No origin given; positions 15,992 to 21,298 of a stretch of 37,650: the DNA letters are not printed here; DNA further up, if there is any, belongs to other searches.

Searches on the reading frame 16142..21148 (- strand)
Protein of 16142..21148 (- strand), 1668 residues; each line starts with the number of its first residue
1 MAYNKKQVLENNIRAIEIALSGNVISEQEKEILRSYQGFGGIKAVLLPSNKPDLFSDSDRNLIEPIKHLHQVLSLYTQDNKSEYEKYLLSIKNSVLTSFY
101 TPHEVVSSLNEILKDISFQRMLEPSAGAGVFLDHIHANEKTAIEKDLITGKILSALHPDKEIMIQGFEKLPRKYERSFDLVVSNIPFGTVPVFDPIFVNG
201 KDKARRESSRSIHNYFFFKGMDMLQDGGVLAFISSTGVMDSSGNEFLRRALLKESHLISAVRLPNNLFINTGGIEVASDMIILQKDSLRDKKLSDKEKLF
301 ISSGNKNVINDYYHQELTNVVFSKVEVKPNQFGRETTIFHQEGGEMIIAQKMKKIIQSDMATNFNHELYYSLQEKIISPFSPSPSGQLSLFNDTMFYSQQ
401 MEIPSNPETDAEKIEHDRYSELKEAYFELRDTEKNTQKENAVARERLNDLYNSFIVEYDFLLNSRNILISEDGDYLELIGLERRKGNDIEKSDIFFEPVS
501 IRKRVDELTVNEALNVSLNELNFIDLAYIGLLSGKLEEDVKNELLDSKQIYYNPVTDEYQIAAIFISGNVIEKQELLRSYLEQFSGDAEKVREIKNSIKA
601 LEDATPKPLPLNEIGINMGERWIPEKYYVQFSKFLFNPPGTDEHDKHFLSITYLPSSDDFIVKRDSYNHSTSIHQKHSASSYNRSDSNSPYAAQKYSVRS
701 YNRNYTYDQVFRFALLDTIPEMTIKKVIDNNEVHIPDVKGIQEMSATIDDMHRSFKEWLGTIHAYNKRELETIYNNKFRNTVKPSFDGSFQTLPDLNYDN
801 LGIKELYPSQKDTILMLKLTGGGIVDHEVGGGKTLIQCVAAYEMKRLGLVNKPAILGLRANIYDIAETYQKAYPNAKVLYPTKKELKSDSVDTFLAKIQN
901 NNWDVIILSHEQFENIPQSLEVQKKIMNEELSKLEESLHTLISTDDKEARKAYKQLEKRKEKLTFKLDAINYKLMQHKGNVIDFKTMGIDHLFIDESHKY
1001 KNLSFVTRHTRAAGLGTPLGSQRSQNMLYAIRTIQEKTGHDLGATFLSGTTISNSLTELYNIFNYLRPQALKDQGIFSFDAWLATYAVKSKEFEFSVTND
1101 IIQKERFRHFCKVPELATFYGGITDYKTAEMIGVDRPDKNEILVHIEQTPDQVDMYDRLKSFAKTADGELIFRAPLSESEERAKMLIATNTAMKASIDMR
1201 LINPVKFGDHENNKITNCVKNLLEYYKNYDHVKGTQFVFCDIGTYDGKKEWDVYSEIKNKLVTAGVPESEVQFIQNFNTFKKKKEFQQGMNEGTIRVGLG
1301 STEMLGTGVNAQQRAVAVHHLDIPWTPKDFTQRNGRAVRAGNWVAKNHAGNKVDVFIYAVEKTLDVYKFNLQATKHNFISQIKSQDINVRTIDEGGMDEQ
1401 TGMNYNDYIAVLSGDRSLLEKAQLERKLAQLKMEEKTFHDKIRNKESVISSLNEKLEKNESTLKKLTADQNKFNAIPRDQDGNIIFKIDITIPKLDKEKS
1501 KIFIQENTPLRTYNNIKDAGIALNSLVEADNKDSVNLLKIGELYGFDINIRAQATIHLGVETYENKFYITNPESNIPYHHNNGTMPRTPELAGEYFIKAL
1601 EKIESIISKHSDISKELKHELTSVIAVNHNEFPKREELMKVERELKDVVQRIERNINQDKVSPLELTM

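Call 58: search_protein_families(library=pfam, proteins=[window:16142-21148:-], max_evalue=0.001)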
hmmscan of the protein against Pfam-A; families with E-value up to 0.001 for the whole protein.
window:16142-21148:- (1668 aa): 3 families
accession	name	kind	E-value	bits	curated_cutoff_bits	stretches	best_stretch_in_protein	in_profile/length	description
PF02384.22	N6_Mtase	-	8.6e-14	52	20.4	1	98-332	27-275/311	N-6 DNA Methylase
PF07669.17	Eco57I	-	3e-07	31.1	25.3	1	167-265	69-168/171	Eco57I restriction-modification methylase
PF00271.37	Helicase_C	-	1.7e-06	28.7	23.5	1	1283-1341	54-110/110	Helicase conserved C-terminal domain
